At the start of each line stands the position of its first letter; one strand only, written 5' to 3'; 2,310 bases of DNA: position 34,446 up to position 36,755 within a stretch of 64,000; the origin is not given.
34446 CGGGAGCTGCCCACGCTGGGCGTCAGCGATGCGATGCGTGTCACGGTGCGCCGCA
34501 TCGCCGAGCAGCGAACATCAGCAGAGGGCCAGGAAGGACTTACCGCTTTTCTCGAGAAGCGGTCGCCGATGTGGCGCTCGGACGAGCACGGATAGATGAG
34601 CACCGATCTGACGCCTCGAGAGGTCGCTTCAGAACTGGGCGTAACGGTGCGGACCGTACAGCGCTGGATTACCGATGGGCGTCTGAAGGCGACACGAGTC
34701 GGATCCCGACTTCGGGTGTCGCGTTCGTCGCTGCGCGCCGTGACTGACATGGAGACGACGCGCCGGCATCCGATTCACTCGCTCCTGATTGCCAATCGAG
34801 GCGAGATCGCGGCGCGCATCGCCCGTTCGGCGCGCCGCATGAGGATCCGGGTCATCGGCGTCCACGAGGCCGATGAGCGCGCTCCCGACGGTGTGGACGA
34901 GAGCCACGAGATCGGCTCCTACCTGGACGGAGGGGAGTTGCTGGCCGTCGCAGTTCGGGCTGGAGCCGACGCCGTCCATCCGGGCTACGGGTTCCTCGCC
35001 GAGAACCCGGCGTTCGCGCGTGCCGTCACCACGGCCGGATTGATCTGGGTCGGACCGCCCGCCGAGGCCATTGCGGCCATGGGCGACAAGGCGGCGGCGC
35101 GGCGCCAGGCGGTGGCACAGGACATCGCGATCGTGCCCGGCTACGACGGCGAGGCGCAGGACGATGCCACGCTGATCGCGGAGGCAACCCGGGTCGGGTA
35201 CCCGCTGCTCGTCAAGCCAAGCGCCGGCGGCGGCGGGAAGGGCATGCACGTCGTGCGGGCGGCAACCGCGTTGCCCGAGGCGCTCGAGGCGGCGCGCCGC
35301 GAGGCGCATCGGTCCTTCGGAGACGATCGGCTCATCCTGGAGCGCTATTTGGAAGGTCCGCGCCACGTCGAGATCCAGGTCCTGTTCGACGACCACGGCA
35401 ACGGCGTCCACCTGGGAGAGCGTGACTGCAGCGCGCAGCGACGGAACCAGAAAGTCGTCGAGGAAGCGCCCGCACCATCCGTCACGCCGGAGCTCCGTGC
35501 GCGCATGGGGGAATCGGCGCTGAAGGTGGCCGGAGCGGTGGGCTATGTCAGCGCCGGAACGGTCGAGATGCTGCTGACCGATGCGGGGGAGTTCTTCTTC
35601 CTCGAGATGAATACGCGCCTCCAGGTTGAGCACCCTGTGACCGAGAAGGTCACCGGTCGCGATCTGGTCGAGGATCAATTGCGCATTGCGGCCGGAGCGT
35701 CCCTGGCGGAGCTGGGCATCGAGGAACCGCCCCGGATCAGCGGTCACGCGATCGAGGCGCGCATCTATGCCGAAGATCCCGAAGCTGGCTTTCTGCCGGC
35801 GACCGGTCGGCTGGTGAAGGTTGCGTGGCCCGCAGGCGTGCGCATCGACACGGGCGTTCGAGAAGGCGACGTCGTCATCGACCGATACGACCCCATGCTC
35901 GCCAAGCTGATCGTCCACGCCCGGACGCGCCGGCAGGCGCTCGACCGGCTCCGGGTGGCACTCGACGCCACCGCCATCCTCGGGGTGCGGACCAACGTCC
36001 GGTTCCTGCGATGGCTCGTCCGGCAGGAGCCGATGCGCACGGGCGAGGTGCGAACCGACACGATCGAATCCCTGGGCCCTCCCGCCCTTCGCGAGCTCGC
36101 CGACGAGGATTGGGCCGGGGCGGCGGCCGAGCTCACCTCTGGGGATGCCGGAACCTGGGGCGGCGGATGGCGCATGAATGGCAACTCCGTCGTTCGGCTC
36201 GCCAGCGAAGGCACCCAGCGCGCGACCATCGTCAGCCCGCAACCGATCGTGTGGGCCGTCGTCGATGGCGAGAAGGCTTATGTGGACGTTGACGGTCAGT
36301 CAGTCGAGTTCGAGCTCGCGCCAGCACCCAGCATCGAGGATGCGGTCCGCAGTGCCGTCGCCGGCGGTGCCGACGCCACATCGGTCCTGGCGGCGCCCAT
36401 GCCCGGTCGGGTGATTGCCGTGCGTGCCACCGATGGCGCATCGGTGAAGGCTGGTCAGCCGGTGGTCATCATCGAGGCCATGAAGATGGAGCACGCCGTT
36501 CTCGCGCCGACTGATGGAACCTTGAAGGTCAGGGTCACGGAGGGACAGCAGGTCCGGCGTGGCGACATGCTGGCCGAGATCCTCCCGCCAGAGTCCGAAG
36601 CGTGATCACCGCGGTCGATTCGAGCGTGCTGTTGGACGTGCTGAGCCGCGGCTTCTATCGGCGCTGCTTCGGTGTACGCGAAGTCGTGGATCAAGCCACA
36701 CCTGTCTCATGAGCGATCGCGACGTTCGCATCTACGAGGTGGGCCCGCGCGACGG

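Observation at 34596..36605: Leucine-catabolic biotin carboxylase fused to an excisionase/MerR-type DNA-binding HTH: candidate trigger enzyme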

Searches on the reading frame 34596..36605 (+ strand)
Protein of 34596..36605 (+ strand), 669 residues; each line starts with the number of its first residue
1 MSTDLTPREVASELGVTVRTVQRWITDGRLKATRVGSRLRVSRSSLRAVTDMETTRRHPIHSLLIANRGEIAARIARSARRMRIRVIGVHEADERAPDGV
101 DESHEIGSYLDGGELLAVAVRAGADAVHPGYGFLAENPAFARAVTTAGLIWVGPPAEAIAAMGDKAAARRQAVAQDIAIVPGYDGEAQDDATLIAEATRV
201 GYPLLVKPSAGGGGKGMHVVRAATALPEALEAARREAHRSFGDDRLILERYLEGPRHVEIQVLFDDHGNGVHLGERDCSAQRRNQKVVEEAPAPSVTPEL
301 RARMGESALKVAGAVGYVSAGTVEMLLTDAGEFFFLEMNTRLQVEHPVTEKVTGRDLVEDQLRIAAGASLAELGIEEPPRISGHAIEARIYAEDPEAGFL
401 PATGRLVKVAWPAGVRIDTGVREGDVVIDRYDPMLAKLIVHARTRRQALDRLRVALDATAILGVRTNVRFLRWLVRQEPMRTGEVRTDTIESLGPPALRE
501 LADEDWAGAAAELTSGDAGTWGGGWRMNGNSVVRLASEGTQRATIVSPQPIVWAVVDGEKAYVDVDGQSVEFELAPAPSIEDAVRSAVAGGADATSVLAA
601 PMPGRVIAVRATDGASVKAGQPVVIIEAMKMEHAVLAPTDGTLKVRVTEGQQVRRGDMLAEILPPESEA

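Call 5: search_protein_families(library=pfam, proteins=[window:34596-36605:+], max_evalue=0.01)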
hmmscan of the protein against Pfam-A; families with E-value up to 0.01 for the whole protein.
window:34596-36605:+ (669 aa): 16 families
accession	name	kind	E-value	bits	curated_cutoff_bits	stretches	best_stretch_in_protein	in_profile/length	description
PF02786.22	CPSase_L_D2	-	3.1e-69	233.1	19.8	1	164-372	1-210/211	Carbamoyl-phosphate synthase L chain, ATP binding domain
PF02785.25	Biotin_carb_C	-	4e-34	117.4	32.4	1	387-491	1-107/108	Biotin carboxylase C-terminal domain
PF00289.28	Biotin_carb_N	-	2.3e-29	102.5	25.5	1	60-159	2-110/110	Biotin carboxylase, N-terminal domain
PF00364.28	Biotin_lipoyl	-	7.7e-15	54.9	22.1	1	598-662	3-73/73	Biotin-requiring enzyme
PF12728.13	HTH_17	-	1.6e-11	44.8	27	1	5-48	2-45/51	Helix-turn-helix domain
PF07478.18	Dala_Dala_lig_C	-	1e-10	41.9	24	1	189-340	24-174/204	D-ala D-ala ligase C-terminus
PF02222.28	ATP-grasp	-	9.3e-08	32.4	27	1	186-341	15-162/179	ATP-grasp domain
PF13533.13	Biotin_lipoyl_2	-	1.1e-06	28.8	29.8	1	644-662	13-31/32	Biotin-lipoyl like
PF02655.19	ATP-grasp_3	-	0.00018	22.1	23.2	1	194-343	24-158/160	ATP-grasp domain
PF13384.12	HTH_23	-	0.00028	21.1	24.6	1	5-25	18-38/50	Homeodomain-like domain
PF00376.29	MerR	-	0.00091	19.4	28.2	1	6-34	1-30/38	MerR family regulatory protein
PF08281.18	Sigma70_r4_2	-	0.00095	19.2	25.7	1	4-31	26-53/54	Sigma-70, region 4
PF13535.11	ATP-grasp_4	-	0.0011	19.1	27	1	201-340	2-150/160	ATP-grasp domain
PF13437.12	HlyD_3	-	0.003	18.7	22.2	0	635-666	2-34/106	HlyD family secretion protein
PF11379.13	DUF3182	-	0.0056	16.1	26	0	176-255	111-187/354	Protein of unknown function (DUF3182)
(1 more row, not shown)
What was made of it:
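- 34773..36068 (+): Biotin carboxylase: N-terminal domain aa 60-159, ATP-grasp aa 164-372, C-terminal domain aa 387-491. Pfam (call 5).
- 36387..36581 (+): Biotinyl (BCCP) domain. The biotin-accepting Lys630 lies in the AMKM motif (codon 36483-36485). Pfam Biotin_lipoyl aa 598-662 (call 5).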

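Call 6: search_protein_families(library=ncbifam, proteins=[window:34596-36605:+], max_evalue=0.01)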
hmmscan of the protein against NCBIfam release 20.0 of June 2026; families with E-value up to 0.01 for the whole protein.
window:34596-36605:+ (669 aa): 64 families (the best 25 are shown)
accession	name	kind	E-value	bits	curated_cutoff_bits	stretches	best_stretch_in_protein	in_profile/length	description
NF009554.0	PRK12999.1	equivalog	5.8e-163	544.3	965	2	59-492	4-454/1147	pyruvate carboxylase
TIGR02712.1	urea_carbox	equivalog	8.9e-150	500.6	1303.85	2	62-493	3-442/1201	urea carboxylase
TIGR01235.1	pyruv_carbox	equivalog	1.2e-145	486.7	1114.45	2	63-492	2-450/1143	pyruvate carboxylase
NF006367.0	PRK08591.1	subfamily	9.7e-145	482.7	597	1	60-491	2-442/451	acetyl-CoA carboxylase biotin carboxylase subunit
NF006406.0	PRK08654.1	equivalog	5.3e-138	460.6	739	1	62-492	4-442/499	acetyl-CoA carboxylase biotin carboxylase subunit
TIGR00514.1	accC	equivalog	2.5e-137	458.4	626.5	1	61-491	3-442/449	acetyl-CoA carboxylase biotin carboxylase subunit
NF009471.0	PRK12833.1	equivalog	2.3e-136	455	686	1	57-492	2-446/467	acetyl-CoA carboxylase biotin carboxylase subunit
NF004085.0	PRK05586.1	equivalog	1e-131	439.9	723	1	62-491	4-442/448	acetyl-CoA carboxylase biotin carboxylase subunit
NF005525.0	PRK07178.1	equivalog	1.6e-122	409.5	768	1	60-492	2-441/471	acetyl-CoA carboxylase biotin carboxylase subunit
NF006287.0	PRK08463.1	equivalog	3e-119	399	775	1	60-492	2-443/479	acetyl-CoA carboxylase subunit A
NF006286.0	PRK08462.1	equivalog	1.3e-110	370.3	740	1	60-491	4-442/445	acetyl-CoA carboxylase biotin carboxylase subunit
NF004173.0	PRK05641.1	equivalog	1.1e-16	61.8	199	1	574-662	65-152/153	putative acetyl-CoA carboxylase biotin carboxyl carrier protein subunit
NF005117.0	PRK06549.1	equivalog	2.5e-15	57.2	159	1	579-662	47-129/130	acetyl-CoA carboxylase biotin carboxyl carrier protein subunit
NF006761.0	PRK09282.1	domain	1.2e-14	53.7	402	1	557-662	487-589/591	pyruvate carboxylase subunit B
TIGR01108.1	oadA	equivalog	5e-14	51.7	756.5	1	553-659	476-582/582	sodium-extruding oxaloacetate decarboxylase subunit alpha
TIGR01764.1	excise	domain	1.7e-11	44.3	28.8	1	5-46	2-43/49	excisionase family DNA-binding protein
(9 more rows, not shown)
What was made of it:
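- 34608..34739 (+): Winged helix-turn-helix domain (aa 5-48), HTH_17/excisionase family. R23 aligns with BldC Arg30 and R29 with BldC Lys36. Pfam 44.8 bits (call 5) and TIGR01764 (call 6).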
